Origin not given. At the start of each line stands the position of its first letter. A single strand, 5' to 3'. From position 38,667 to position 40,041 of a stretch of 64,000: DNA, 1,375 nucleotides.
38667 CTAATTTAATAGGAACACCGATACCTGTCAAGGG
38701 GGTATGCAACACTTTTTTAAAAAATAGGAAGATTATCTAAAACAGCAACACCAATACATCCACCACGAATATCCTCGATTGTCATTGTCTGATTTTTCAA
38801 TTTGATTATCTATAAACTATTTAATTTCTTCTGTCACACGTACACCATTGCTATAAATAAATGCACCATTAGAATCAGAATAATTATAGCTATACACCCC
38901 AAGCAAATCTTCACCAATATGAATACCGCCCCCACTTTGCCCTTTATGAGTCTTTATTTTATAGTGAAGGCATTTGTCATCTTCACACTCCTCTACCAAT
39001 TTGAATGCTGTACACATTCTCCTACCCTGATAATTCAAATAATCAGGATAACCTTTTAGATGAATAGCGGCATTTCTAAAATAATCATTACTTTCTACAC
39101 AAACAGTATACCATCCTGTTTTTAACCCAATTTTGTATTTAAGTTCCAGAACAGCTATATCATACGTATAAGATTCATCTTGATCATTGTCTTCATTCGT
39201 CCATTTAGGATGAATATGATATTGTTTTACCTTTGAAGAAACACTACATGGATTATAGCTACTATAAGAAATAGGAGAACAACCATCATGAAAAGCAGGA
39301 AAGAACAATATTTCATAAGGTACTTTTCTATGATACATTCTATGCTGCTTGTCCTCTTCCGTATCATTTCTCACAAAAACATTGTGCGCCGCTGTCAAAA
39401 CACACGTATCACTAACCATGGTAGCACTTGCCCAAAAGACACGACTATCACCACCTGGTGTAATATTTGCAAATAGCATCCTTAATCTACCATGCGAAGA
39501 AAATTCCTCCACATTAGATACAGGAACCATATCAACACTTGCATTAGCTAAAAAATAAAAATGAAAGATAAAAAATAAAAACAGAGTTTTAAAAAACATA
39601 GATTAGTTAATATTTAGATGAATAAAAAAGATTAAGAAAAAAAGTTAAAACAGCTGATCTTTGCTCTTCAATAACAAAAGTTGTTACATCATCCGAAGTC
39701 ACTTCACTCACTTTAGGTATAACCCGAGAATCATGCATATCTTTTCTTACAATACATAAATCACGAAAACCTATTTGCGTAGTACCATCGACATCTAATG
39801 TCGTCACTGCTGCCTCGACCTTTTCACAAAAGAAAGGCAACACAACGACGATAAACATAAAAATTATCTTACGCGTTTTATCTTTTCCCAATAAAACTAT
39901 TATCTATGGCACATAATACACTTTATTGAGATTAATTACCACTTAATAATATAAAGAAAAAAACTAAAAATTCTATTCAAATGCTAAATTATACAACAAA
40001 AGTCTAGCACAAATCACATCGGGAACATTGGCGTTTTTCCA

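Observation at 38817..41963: Orphan vgrG island: VgrG, then a 94-aa signal-peptide ORF, then a secreted S1 serine protease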

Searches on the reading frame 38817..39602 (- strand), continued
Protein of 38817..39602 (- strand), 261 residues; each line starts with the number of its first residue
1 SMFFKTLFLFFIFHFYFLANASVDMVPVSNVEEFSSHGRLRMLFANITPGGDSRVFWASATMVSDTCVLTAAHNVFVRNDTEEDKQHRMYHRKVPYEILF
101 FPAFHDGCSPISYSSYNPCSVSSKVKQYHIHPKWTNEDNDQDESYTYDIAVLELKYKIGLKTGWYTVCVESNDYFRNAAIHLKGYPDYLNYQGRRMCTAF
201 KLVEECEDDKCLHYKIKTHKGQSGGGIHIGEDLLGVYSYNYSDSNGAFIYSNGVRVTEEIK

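Call 46: predict_structure(alignment_id=A2)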
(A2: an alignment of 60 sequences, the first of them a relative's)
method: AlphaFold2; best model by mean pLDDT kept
length: 288 residues; sequences in the alignment: 60
mean_pLDDT: 86.5   pTM: 0.83
mean pLDDT of the five models: 86.5, 86.0, 85.2, 84.2, 84.1
residues with pLDDT >= 90: 166; 70-90: 83; 50-70: 37; < 50: 2
segments of 3 or more residues with pLDDT < 50: none
pLDDT, mean of each block of 10 residues (from residue 1): 87 77 81 92 80 92 98 85 61 88 82 60 95 88 93 94 96 91 85 91 87 93 96 96 94 97 97 76 51
secondary structure, 60 per line:
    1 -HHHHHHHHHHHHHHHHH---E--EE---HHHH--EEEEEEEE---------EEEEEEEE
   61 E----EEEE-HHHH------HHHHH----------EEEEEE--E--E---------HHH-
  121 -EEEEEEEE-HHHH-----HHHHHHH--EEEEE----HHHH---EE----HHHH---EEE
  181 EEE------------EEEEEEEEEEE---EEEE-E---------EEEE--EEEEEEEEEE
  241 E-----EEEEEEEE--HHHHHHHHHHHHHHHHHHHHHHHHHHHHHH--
elements in order: H2-18 H30-33 E36-43 E53-61 E66-69 H71-74 H81-85 E96-101 E122-129 H131-134 H140-146 E149-153 H158-161 H171-174 E178-183 E196-206 E210-213 E225-228 E231-241 E247-254 H257-286
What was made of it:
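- On S1B (V8-like glutamyl endopeptidase, COG3591): AF2 gives pLDDT 86.5 and pTM 0.83 (call 46).
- The AF2 model is confident (call 46).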

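Call 50: fold_search(model_id=the predicted structure, library=pdb)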
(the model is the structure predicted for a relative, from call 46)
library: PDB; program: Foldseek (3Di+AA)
matches with E <= 10: 1168; with E <= 0.001: 816
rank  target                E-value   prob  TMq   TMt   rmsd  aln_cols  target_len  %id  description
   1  1p3c                  4.5e-15  1.00  0.62  0.81   3.4       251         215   21  Glutamyl endopeptidase from Bacillus intermedius (released 2004-04-27)
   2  3wy8                  2.6e-13  1.00  0.58  0.75   3.9       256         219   18  Crystal Structure of Protease Anisep from Arthrobacter Nicotinovorans (released 2015-08-26)
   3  3cp7_A                2.7e-12  1.00  0.58  0.76   3.6       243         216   16  Crystal structure of a thermostable serine protease AL20 from extremophilic microoganism (released 2009-02-10)
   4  6pym                  3.0e-12  1.00  0.57  0.76   4.8       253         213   16  Structure of active-site serine mutant of ESP, serine protease from Staphylococcus epidermidis (released 2019-08-14)
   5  1qy6                  3.6e-12  1.00  0.57  0.75   5.0       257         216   17  Structue of V8 Protease from Staphylococcus aureus (released 2004-02-17)
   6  6tya                  5.3e-12  1.00  0.58  0.75   4.8       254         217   16  Structure of N-terminus locked Esp with one pro-peptide residue - V67C, D255C (released 2019-08-28)
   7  3b9f_H                7.0e-12  1.00  0.59  0.66   5.0       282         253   15  1.6 A structure of the PCI-thrombin-heparin complex (released 2008-04-22)
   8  4jcn                  7.8e-12  1.00  0.58  0.76   4.9       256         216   17  Structure of ESP, serine protease from Staphylococcus epidermidis (released 2013-09-04)
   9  1wcz                  9.2e-12  1.00  0.57  0.75   5.1       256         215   16  Crystal structure of an alkaline form of v8 protease from Staphylococcus aureus (released 2004-06-01)
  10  4dy7_B                2.7e-11  1.00  0.59  0.67   4.8       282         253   15  Crystal structures of protease nexin-1 in complex with S195A thrombin (released 2012-08-15)
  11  9ect_A                2.8e-11  1.00  0.56  0.74   4.3       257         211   18  Crystal Structure of the Gemella haemolysans Immunoglobulin A1 Protease Trypsin-Like Domain (released 2025-03-12)
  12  2zdv_H                3.0e-11  1.00  0.57  0.64   6.1       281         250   17  Exploring Thrombin S1 pocket (released 2008-10-28)
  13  3utu_H                3.1e-11  1.00  0.58  0.66   4.9       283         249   17  High affinity inhibitor of human thrombin (released 2012-08-29)
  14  6q24                  3.3e-11  1.00  0.56  0.75   5.4       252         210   17  Structure of pro-Esp mutant- S235A (released 2019-08-21)
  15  1sgi_B                4.9e-11  1.00  0.58  0.66   4.9       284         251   16  Crystal structure of the anticoagulant slow form of thrombin (released 2004-06-08)
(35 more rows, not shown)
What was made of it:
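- On S1B (V8-like glutamyl endopeptidase, COG3591): The best Foldseek hit is 1p3c (E = 4.5e-15, TMt 0.81), followed by Esp and V8 (call 50).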

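Call 58: find_related_loci(query=A4, collection=metagenome_contigs, flank=10000)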
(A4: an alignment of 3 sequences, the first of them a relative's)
Query A4 (288 aa) in metagenome_contigs; peptide patterns used: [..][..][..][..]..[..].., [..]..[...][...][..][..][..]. (x = any residue, [..] = any of these).
138 stretches matched a pattern; 1 encode a relative of the query (tblastn E <= 1e-3); 1 distinct loci.
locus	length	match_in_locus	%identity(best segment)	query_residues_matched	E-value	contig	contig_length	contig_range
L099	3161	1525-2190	29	33-248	5e-28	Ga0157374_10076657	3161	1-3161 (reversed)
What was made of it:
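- Tried and rejected: A 3-sequence alignment found a single 3-kb locus (call 58).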

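Call 69: search_dna_similar(query=P0384, collection=plasmids, mode=protein, max_evalue=0.001, max_rows=10)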
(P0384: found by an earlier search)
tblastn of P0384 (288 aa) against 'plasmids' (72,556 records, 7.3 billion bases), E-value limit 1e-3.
Records with a match: 2; places in all: 2; records where one place covers at least 80% of the query: 1.
Best place of each record, by identity: <60% 2.
By first word of the organism name: Candidatus 1; Paenibacillus 1.
By predicted mobility (MOB-suite, as given by PLSDB): mobilizable 1; non-mobilizable 1.
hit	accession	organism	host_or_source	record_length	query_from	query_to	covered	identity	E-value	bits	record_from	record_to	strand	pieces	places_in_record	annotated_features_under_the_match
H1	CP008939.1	Candidatus Paracaedimonas acanthamoebae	Acanthamoeba polyphaga HN-3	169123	34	258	78%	26.6%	2e-10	68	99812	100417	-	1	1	hypothetical protein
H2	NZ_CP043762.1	Paenibacillus sp. 37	whole organism,rhizosphere of Abies ...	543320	23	259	82%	23.4%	7e-5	52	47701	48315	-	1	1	trypsin-like serine protease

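Call 70: get_annotated_region(hit=H1, flank=8000)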
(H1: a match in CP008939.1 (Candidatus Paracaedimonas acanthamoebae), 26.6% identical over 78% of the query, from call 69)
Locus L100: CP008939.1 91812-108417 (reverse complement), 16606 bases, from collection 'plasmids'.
description: Candidatus Caedibacter acanthamoebae plasmid Plasmid_00003, complete sequence
organism: Candidatus Paracaedimonas acanthamoebae (NCBI taxid 244581)
taxonomy: Bacteria; Pseudomonadota; Alphaproteobacteria; Holosporales; Caedimonadaceae; Candidatus Paracaedimonas; Candidatus Paracaedimonas acanthamoebae
host: -; source: Acanthamoeba polyphaga HN-3; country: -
typing (MOB-suite, as given by PLSDB): mobilizable; replicon rep_cluster_223; relaxase MOBQ
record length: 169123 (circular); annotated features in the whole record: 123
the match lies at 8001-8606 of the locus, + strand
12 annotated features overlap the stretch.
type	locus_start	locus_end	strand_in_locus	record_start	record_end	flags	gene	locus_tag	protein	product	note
CDS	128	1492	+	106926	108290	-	-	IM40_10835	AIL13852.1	transposase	-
CDS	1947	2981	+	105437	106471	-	-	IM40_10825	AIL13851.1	transposase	-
CDS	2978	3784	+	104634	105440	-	-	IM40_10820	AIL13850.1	transposase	-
CDS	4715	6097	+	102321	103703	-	-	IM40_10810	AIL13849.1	hypothetical protein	-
CDS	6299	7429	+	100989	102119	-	-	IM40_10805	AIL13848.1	hypothetical protein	-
CDS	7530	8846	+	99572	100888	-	-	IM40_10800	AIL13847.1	hypothetical protein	-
CDS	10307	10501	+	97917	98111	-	-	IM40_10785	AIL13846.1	hypothetical protein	-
CDS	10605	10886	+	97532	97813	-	-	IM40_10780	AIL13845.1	prevent-host-death protein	-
CDS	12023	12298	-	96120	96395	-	-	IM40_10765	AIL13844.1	transposase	-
CDS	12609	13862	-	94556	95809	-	-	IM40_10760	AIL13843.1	hypothetical protein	-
CDS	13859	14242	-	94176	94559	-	-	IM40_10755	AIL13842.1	hypothetical protein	-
CDS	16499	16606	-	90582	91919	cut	-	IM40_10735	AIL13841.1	hypothetical protein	-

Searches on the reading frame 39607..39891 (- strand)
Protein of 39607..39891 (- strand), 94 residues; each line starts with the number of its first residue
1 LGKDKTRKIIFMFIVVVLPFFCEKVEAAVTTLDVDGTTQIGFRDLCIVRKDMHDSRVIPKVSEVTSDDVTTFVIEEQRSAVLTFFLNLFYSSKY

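Call 3: search_protein_families(library=pfam, proteins=[window:39607-39891:-], max_evalue=0.01)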
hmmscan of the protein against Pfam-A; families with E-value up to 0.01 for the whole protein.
window:39607-39891:- (94 aa): 0 families

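Call 4: search_protein_families(library=ncbifam, proteins=[window:39607-39891:-], max_evalue=0.01)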
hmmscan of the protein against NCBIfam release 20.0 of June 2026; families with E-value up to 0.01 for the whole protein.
window:39607-39891:- (94 aa): 0 families
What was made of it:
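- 39607..39891 (-): Orphan small ORF, 94 aa from TTG 39891 (83 aa from ATG 39858). Its N-terminal signal-like or anchor segment covers aa 1-27 (nt 39811-39891). It matches no family. Whether it is a real gene is plausible but unproven. Calls 3 and 4: no Pfam or NCBIfam match.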

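Call 51: predict_structure(protein=window:39607-39891:-)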
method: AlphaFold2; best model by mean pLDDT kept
length: 94 residues; sequences in the alignment: 1
mean_pLDDT: 46.8   pTM: 0.29
mean pLDDT of the five models: 46.8, 44.2, 44.1, 43.8, 40.6
residues with pLDDT >= 90: 0; 70-90: 0; 50-70: 38; < 50: 56
segments of 3 or more residues with pLDDT < 50: 26-65, 67-75, 91-94
pLDDT, mean of each block of 10 residues (from residue 1): 56 54 49 43 36 37 44 49 53 44
secondary structure, 60 per line:
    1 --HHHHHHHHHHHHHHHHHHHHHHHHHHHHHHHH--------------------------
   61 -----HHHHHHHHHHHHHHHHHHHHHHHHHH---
elements in order: H3-34 H66-91
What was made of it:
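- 39607..39891 (-): Call 51: AF2 pLDDT is 46.8.
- Tried and rejected: Single-sequence AF2 gave pLDDT 46.8, so I did not run a fold search (call 51).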

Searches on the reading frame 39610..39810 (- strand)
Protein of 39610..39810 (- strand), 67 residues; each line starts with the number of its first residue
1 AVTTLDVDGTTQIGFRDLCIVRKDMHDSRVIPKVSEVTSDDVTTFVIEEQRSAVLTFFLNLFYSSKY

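Call 68: search_solved_structures(query=window:39610-39810:-, max_evalue=10)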
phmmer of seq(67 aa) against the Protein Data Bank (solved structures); distinct sequences matched with E-value up to 10: 0.
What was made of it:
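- The small ORF has no homologue or confident fold (calls 51, 68).
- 39607..39891 (-): Call 68: no PDB match.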
